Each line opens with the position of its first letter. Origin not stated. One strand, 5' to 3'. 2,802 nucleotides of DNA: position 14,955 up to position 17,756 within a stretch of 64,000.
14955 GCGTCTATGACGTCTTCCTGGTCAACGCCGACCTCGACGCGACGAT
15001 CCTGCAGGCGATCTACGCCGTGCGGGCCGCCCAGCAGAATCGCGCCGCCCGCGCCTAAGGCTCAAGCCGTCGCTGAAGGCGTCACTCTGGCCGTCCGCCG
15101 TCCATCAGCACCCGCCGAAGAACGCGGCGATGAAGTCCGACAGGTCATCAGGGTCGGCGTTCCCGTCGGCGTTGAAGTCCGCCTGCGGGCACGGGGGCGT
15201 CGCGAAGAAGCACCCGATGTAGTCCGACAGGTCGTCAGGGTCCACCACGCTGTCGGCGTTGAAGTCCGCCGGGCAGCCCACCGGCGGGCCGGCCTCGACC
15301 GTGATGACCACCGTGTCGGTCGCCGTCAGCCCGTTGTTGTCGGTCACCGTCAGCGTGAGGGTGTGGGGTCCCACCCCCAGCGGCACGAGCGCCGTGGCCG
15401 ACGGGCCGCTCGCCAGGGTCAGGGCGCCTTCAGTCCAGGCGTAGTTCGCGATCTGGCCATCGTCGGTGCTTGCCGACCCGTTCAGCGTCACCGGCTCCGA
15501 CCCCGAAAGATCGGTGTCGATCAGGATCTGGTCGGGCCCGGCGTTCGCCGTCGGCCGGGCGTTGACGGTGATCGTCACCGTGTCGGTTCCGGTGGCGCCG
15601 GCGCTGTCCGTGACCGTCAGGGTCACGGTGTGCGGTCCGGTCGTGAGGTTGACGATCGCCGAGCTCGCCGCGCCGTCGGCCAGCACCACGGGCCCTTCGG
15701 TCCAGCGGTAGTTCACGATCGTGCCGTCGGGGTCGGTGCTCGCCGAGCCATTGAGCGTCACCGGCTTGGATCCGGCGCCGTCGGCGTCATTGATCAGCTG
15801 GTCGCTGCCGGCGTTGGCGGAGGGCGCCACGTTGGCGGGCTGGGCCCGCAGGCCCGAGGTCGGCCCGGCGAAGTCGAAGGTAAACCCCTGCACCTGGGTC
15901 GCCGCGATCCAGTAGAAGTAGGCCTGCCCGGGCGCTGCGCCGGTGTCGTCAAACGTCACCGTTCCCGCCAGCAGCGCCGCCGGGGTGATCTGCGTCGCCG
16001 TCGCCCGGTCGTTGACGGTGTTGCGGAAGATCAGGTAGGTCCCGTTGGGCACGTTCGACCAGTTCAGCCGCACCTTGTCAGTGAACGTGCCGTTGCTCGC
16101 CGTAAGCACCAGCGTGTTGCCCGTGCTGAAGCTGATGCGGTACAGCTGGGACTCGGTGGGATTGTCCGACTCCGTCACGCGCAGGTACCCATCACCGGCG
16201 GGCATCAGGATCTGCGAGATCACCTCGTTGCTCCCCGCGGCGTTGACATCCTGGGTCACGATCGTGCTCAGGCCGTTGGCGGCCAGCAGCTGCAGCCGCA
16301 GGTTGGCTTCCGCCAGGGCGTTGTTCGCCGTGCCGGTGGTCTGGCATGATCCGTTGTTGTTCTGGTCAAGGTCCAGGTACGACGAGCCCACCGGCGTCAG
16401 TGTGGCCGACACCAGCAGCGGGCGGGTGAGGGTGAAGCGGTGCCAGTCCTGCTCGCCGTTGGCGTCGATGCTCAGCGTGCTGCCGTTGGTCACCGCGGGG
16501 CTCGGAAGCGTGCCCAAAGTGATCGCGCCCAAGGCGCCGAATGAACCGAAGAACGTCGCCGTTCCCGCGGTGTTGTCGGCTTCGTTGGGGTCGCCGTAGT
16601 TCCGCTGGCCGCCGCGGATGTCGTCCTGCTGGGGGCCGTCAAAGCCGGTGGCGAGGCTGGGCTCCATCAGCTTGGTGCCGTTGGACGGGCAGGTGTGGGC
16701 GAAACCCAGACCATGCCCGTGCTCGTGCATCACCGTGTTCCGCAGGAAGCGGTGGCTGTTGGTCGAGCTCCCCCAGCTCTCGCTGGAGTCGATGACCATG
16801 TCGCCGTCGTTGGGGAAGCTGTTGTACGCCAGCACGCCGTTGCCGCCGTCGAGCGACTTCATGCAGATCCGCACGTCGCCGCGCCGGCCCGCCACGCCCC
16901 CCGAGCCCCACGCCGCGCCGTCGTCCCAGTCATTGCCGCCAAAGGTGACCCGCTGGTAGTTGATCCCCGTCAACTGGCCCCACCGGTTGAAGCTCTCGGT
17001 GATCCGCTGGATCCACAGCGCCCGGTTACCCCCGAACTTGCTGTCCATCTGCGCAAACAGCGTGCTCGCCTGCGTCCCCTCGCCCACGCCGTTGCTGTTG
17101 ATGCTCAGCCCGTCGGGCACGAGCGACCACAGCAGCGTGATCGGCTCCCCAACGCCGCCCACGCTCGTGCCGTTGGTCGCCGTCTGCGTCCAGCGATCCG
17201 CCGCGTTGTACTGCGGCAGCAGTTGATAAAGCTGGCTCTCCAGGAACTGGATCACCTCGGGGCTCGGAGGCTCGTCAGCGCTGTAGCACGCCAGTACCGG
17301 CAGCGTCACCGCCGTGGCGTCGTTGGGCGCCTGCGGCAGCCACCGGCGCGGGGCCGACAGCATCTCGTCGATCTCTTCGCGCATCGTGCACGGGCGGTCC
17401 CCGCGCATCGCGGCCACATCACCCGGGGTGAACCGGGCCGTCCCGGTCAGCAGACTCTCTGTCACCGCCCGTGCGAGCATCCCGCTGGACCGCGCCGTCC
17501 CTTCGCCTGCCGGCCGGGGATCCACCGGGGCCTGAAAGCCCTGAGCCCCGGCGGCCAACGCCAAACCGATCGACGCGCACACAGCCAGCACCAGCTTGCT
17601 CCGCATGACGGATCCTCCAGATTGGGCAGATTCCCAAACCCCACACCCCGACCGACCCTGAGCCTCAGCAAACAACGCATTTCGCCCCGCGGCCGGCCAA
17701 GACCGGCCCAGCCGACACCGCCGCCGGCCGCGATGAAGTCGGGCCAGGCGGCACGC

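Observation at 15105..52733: Seven secreted proteins share an extreme C-terminal, four-cysteine double dockerin/EF-hand-like module: a candidate undescribed anchoring or sorting tag system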

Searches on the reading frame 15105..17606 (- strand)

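Call 4: search_protein_families(library=ncbifam, proteins=[window:15105-17606:-], max_evalue=0.01)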
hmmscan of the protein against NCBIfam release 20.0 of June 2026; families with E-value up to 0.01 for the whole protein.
window:15105-17606:- (833 aa): 3 families
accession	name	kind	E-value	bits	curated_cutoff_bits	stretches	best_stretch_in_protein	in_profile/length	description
NF038112.1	myxo_dep_M36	subfamily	5.9e-17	60.2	1500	1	569-772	1163-1377/1604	myxosortase-dependent M36 family metallopeptidase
NF041540.1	dockerin_GC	domain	6.3e-06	26.5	29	1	778-833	1-67/67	GC-type dockerin domain-anchored protein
NF033932.1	LapB_rpt_80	domain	0.00013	22.2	45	0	657-689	1-36/83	LapB repeat-containing protein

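Call 5: search_protein_families(library=pfam, proteins=[window:15105-17606:-], max_evalue=0.01)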
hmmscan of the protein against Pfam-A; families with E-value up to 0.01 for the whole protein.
window:15105-17606:- (833 aa): 8 families
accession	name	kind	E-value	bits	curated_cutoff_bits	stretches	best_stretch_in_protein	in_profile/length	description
PF22352.2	K319L-like_PKD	-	3.2e-27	94.8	27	2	613-681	11-84/84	K319L-like, PKD domain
PF18911.6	PKD_4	-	4.2e-17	62.4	27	2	592-681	1-85/85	PKD domain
PF00413.30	Peptidase_M10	-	1.2e-10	42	24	1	200-338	25-159/159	Matrixin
PF00801.26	PKD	-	2.5e-10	40.6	23.5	2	614-677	15-77/80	PKD domain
PF19077.6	Big_13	-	0.0058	17.5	27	0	644-681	61-100/102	Bacterial Ig-like domain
PF02494.22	HYR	-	0.0073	17.1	21.7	0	653-681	53-81/81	HYR domain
PF12733.13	Cadherin-like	-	0.0083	17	24.2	0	638-681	52-86/89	Cadherin-like beta sandwich domain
PF17963.7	Big_9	-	0.0092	17.3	23.6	0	608-680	15-89/89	Bacterial Ig domain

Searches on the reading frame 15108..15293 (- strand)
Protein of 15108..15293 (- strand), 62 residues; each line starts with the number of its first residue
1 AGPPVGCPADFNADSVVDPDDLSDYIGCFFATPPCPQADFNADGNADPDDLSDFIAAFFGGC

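Call 9: find_homologous_proteins(query=A1, max_evalue=0.001)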
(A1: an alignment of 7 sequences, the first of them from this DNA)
Query A1 (7 sequences) (62 aa, profile of the alignment): 82 proteins with E <= 0.001 among 5537 candidates.
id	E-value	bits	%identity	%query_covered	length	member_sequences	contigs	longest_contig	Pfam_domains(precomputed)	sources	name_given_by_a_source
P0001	5.9e-25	104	64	90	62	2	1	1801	-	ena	-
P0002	3.1e-24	102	69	94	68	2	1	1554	-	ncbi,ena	-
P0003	8.8e-24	101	71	84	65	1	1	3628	-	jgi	jgi:hypothetical protein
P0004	1.3e-23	100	70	100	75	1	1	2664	-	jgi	-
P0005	1.1e-22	97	63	90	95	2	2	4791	-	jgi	jgi:hypothetical protein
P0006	1.8e-22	97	64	90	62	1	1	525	-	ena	-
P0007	2.1e-22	96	63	95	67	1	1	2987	-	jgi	-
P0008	3.0e-22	96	62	85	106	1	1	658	-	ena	-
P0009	5.1e-22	95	61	90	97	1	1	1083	-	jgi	-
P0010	8.1e-22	94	70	90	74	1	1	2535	-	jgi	-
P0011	2.3e-21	93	72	85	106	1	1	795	-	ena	-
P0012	2.5e-21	93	59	94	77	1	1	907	-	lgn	-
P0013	2.7e-21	93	59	90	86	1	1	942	-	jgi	-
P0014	4.8e-21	92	58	95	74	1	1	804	-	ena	-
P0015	8.4e-21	91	64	90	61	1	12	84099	-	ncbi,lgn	-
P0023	4.5e-19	86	60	84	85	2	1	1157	PF00404.25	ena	-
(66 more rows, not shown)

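Call 12: find_related_loci(query=A1, collection=genome_contigs, flank=3000)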
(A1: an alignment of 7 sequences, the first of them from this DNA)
Query A1 (62 aa) in genome_contigs; peptide patterns used: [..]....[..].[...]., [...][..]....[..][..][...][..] (x = any residue, [..] = any of these).
323 stretches matched a pattern; 104 encode a relative of the query (tblastn E <= 1e-3); the best 80 are kept; 78 distinct loci.
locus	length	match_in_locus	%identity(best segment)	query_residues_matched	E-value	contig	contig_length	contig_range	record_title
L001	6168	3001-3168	80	7-62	1e-27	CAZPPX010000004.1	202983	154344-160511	MAG TPA_asm: uncultured Phycisphaeraceae bacterium isolate SRP302895_co1_205 genome assembly, contig: NODE_115_length_20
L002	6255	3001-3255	75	6-62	5e-26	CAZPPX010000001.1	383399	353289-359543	MAG TPA_asm: uncultured Phycisphaeraceae bacterium isolate SRP302895_co1_205 genome assembly, contig: NODE_32_length_383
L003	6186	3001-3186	75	7-62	6e-26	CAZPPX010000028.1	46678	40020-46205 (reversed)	MAG TPA_asm: uncultured Phycisphaeraceae bacterium isolate SRP302895_co1_205 genome assembly, contig: NODE_1369_length_4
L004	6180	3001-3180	70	3-62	4e-25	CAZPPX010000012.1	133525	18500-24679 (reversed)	MAG TPA_asm: uncultured Phycisphaeraceae bacterium isolate SRP302895_co1_205 genome assembly, contig: NODE_272_length_13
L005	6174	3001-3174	71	5-62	5e-25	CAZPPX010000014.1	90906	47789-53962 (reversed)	MAG TPA_asm: uncultured Phycisphaeraceae bacterium isolate SRP302895_co1_205 genome assembly, contig: NODE_472_length_90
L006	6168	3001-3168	73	7-62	1e-24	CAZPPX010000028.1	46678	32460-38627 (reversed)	MAG TPA_asm: uncultured Phycisphaeraceae bacterium isolate SRP302895_co1_205 genome assembly, contig: NODE_1369_length_4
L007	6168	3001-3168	76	7-61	3e-24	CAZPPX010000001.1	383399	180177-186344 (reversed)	MAG TPA_asm: uncultured Phycisphaeraceae bacterium isolate SRP302895_co1_205 genome assembly, contig: NODE_32_length_383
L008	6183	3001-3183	69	1-61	4e-24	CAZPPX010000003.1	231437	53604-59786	MAG TPA_asm: uncultured Phycisphaeraceae bacterium isolate SRP302895_co1_205 genome assembly, contig: NODE_84_length_231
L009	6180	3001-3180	68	3-62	4e-24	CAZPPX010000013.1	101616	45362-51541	MAG TPA_asm: uncultured Phycisphaeraceae bacterium isolate SRP302895_co1_205 genome assembly, contig: NODE_402_length_10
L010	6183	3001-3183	70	7-62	1e-23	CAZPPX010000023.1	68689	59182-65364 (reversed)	MAG TPA_asm: uncultured Phycisphaeraceae bacterium isolate SRP302895_co1_205 genome assembly, contig: NODE_720_length_68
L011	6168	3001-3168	70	7-62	2e-23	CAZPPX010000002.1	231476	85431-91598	MAG TPA_asm: uncultured Phycisphaeraceae bacterium isolate SRP302895_co1_205 genome assembly, contig: NODE_83_length_231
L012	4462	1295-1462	68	7-62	3e-23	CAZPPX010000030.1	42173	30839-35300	MAG TPA_asm: uncultured Phycisphaeraceae bacterium isolate SRP302895_co1_205 genome assembly, contig: NODE_1642_length_4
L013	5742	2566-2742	71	4-62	3e-23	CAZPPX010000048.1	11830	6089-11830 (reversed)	MAG TPA_asm: uncultured Phycisphaeraceae bacterium isolate SRP302895_co1_205 genome assembly, contig: NODE_10676_length_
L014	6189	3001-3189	65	1-62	4e-23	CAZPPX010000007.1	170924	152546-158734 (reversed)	MAG TPA_asm: uncultured Phycisphaeraceae bacterium isolate SRP302895_co1_205 genome assembly, contig: NODE_172_length_17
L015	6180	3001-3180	68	3-62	5e-23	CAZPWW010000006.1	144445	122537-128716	MAG TPA_asm: uncultured Phycisphaeraceae bacterium isolate SRP287453_co1_204 genome assembly, contig: NODE_104_length_14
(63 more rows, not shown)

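Call 16: search_protein_representatives(alignment_id=A1)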
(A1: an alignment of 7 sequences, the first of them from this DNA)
Query: 7 sequences, 62 profile positions. Proteins with E-value up to 0.001 (for the whole library): 5627; up to 1e-10: 655; up to 1e-30: 2. The best 150 are listed.
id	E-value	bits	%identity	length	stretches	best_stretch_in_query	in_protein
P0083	3.6e-58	209.2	-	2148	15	9-57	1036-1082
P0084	4.4e-43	160.9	-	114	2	7-61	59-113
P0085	2.0e-26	107.5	-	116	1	3-61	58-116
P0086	2.6e-26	107.1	-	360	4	4-61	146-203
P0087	2.6e-26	107.1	-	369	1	1-62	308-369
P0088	5.5e-26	106.1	-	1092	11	6-60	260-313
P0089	1.1e-25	105.1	-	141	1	3-61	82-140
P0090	1.3e-25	104.9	-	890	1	2-61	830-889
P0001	1.9e-25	104.4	-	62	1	3-61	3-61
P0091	2.2e-25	104.2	-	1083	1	4-61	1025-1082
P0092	3.1e-25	103.7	-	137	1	5-61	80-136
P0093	3.8e-25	103.4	-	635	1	2-62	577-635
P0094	6.0e-25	102.8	-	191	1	4-62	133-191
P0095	1.5e-24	101.5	-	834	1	4-61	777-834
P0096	1.6e-24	101.4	-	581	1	3-61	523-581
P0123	2.7e-23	97.5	-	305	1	4-61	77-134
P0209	4.7e-21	90.3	-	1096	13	7-54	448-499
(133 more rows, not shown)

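Call 22: search_solved_structures(query=A1, max_evalue=10, show_alignments=3)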
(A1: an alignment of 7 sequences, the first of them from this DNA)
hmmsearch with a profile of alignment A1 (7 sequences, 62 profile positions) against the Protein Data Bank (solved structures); distinct sequences matched with E-value up to 10: 23.
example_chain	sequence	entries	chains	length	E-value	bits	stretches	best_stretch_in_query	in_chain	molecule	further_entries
2y3n_B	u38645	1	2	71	0.00076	22.3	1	7-60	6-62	CELLULOSOMAL FAMILY-48 PROCESSIVE GLYCOSIDE HYDROLASE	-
6kge_D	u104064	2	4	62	0.0035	20.2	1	7-54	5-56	And cellulose-binding endoglucanase family 9 CelL ortholog dockerin domain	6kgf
6kgc_B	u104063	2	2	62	0.0036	20.2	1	7-54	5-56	And cellulose-binding endoglucanase family 9 CelL ortholog dockerin domain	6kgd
2jnk_A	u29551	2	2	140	0.046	16.6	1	7-47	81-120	Hyalurononglucosaminidase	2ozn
5lxv_B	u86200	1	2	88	0.051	16.5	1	7-51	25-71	Carbohydrate-binding protein WP_009985128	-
6kg9_A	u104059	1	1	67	0.073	16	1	6-55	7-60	And cellulose-binding endoglucanase family 9 CelL ortholog dockerin domain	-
2na0_A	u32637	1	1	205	0.19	14.6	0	9-41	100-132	Guanylyl cyclase-activating protein 1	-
1dgu_A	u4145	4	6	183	0.24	14.3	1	9-28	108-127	CALCIUM-SATURATED CIB | APO CIB | Calcium and integrin-binding protein 1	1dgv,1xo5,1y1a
6ocx_A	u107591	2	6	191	0.26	14.2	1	9-28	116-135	Calcium and integrin-binding protein 1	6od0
6mlt_A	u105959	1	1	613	0.35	13.8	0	38-60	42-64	Hemolysin-related protein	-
2sas_A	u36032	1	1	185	0.58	13.1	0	38-57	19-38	SARCOPLASMIC CALCIUM-BINDING PROTEIN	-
2l4h_A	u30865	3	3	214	0.66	12.9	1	9-28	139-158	Calcium and integrin-binding protein 1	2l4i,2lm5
2b59_B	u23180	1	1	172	0.78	12.7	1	8-50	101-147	Cellulosomal scaffolding protein A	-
8h8q_L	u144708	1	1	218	0.79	12.7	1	7-25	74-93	Fab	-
7e6p_L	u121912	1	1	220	0.79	12.7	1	7-25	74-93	Fab Heavy chain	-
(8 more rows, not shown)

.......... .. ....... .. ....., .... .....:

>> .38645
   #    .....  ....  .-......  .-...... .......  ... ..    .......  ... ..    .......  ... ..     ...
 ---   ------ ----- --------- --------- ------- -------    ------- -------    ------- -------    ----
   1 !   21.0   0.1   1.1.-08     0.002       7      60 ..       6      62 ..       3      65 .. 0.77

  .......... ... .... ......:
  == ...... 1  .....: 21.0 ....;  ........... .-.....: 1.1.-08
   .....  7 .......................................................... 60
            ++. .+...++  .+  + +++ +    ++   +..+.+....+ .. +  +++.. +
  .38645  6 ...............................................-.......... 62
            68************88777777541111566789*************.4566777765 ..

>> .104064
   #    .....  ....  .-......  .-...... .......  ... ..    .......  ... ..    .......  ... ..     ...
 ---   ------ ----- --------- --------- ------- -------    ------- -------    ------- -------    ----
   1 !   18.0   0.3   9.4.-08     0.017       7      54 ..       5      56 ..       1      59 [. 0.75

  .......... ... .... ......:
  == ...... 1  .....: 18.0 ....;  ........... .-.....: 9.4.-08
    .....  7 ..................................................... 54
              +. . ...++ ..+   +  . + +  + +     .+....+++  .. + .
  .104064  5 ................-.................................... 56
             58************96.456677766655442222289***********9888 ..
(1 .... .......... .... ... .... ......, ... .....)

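Call 36: find_encoding_contigs(protein=P0090, flank=200, max_places=10)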
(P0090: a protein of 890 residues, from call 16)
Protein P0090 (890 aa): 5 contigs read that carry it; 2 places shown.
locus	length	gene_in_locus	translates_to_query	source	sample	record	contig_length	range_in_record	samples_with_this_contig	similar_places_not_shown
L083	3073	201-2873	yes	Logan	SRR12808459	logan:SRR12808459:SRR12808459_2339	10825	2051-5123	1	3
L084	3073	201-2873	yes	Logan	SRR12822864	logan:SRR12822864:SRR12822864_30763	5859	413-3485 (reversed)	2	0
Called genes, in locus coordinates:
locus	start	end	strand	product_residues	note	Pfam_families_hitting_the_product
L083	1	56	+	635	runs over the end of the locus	PF06119:NIDO (faint)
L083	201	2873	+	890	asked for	PF00932:LTD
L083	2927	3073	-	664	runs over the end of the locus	PF03169:OPT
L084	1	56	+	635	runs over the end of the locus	PF06119:NIDO (faint)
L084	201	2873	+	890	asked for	PF00932:LTD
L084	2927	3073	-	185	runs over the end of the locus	?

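Call 39: search_protein_families(library=pfam, alignment_id=A3, max_evalue=0.0001)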
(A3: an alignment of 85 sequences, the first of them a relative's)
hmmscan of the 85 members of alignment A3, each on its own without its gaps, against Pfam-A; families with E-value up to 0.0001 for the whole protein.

A. member 1, P0119 (253 aa): 0 families

B. families by the number of members that match (of 85 scanned): 49 families (the first 25 are shown)
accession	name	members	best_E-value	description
PF23759.1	GBD_T9SS_assoc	6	1.5e-38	Galactose binding domain-like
PF13927.12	Ig_3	5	2e-15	Immunoglobulin domain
PF24251.1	DUF7453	4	7e-50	Family of unknown function (DUF7453)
PF00932.25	LTD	4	4.5e-27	Lamin Tail Domain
PF07679.22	I-set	3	9.5e-15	Immunoglobulin I-set domain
PF07995.17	GSDH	2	4e-39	Glucose / Sorbosone dehydrogenase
PF13517.12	FG-GAP_3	2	1.1e-18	FG-GAP-like repeat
PF01839.29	FG-GAP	2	1.2e-17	FG-GAP repeat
PF00404.24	Dockerin_1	2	3e-17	Dockerin type I domain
PF14339.12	DUF4394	2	8.7e-10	Domain of unknown function (DUF4394)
PF21959.2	DUF6923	2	1.7e-09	Repeat of unknown function (DUF6923)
PF00413.30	Peptidase_M10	2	1.3e-08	Matrixin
PF13202.12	EF-hand_5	2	2.3e-08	EF hand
PF00047.31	ig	2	5.5e-07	Immunoglobulin domain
PF00036.39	EF-hand_1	2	9.3e-06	EF hand domain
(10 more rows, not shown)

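Call 40: search_protein_families(library=pfam, proteins=[P0083, P0088, P0209, P0086, P0084, P0123], max_evalue=0.01)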
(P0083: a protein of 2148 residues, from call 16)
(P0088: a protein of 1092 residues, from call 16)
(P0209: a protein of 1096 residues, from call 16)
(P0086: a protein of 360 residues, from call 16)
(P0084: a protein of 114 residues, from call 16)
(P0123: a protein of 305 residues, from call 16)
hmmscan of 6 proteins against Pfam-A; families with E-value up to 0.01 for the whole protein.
P0083 (2148 aa): 7 families
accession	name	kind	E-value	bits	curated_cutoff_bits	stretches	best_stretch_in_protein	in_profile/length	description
PF00404.24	Dockerin_1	-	2e-98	322.9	22.9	18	1390-1439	2-54/57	Dockerin type I domain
PF13405.12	EF-hand_6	-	8.3e-52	168.4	25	1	843-869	4-30/30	EF-hand domain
PF13499.12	EF-hand_7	-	1.8e-46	156.8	30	4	1271-1316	9-61/67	EF-hand domain pair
PF00036.39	EF-hand_1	-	5.1e-43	141.9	25.4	0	843-865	4-26/29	EF hand domain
PF13202.12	EF-hand_5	-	4.1e-25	86.5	25.9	0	843-864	3-24/25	EF hand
PF23786.1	Baseplate_wedge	-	4.6e-12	46.4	27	1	86-136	171-221/284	Phage baseplate wedge subunit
PF14658.12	EF-hand_9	-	5.9e-05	23.9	37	0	1328-1360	4-36/66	EF-hand domain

P0088 (1092 aa): 8 families
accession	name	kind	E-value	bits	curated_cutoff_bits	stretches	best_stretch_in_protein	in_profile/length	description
PF00404.24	Dockerin_1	-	3.6e-81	267.7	22.9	9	515-567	2-56/57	Dockerin type I domain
PF00082.27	Peptidase_S8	-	2e-23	83.6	21.8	1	840-1070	2-270/288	Subtilase family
PF13499.12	EF-hand_7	-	7e-17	62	30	0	508-559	4-61/67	EF-hand domain pair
PF00036.39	EF-hand_1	-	4.9e-13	48.1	25.4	0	590-608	9-27/29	EF hand domain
PF13517.12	FG-GAP_3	-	7.6e-10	39.7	26.9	0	295-334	25-59/61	FG-GAP-like repeat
PF13202.12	EF-hand_5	-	1e-08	34.7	25.9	0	231-246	9-24/25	EF hand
PF13405.12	EF-hand_6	-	1.2e-08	34.3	25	0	231-247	10-26/30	EF-hand domain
PF22148.1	Fervidolysin_NPro-like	-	0.0078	17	21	0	52-92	3-41/81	Fervidolysin N-terminal prodomain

P0209 (1096 aa): 5 families
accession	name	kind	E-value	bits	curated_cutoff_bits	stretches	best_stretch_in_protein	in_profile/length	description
PF00404.24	Dockerin_1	-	5.1e-81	267.2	22.9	9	359-412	2-56/57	Dockerin type I domain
PF00082.27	Peptidase_S8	-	1.4e-20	74.2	21.8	1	844-1072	3-268/288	Subtilase family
PF13499.12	EF-hand_7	-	4.9e-07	30.4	30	0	685-728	10-61/67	EF-hand domain pair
PF13517.12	FG-GAP_3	-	1e-05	26.4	26.9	1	292-337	20-60/61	FG-GAP-like repeat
PF00036.39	EF-hand_1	-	1.5e-05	24.7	25.4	0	544-562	8-26/29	EF hand domain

P0086 (360 aa): 6 families
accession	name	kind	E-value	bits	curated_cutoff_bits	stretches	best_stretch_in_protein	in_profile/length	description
PF00404.24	Dockerin_1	-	3e-17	63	22.9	3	211-256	3-53/57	Dockerin type I domain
PF18962.6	Por_Secre_tail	-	5.5e-13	49.5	27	1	283-359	1-75/75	Secretion system C-terminal sorting domain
PF13202.12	EF-hand_5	-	2.3e-08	33.5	25.9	0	211-223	9-21/25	EF hand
PF13499.12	EF-hand_7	-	2.4e-05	25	30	0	151-223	12-62/67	EF-hand domain pair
PF00036.39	EF-hand_1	-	6.1e-05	22.7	25.4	0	238-253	8-23/29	EF hand domain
PF13405.12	EF-hand_6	-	0.00066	19.6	25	0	89-106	10-27/30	EF-hand domain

P0084 (114 aa): 4 families
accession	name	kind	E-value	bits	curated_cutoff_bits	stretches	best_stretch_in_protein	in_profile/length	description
PF13405.12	EF-hand_6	-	1e-06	28.4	25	0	61-77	10-26/30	EF-hand domain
PF00036.39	EF-hand_1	-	7.9e-06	25.5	25.4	0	89-106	9-26/29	EF hand domain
PF13202.12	EF-hand_5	-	0.00025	20.8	25.9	0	89-102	8-21/25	EF hand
PF13499.12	EF-hand_7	-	0.0018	19.1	30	0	31-105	11-65/67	EF-hand domain pair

P0123 (305 aa): 1 family
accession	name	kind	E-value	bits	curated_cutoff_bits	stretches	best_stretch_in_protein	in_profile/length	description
PF13405.12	EF-hand_6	-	0.0039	17.2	25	0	81-99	9-27/30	EF-hand domain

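Call 54: search_protein_families(library=pfam, proteins=[window:15108-15293:-], max_evalue=10)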
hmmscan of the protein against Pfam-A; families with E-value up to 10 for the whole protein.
seq(62 aa): 1 family
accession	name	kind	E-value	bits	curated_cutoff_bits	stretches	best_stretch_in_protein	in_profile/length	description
PF00404.24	Dockerin_1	-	9.6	6.9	22.9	0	9-52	2-50/57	Dockerin type I domain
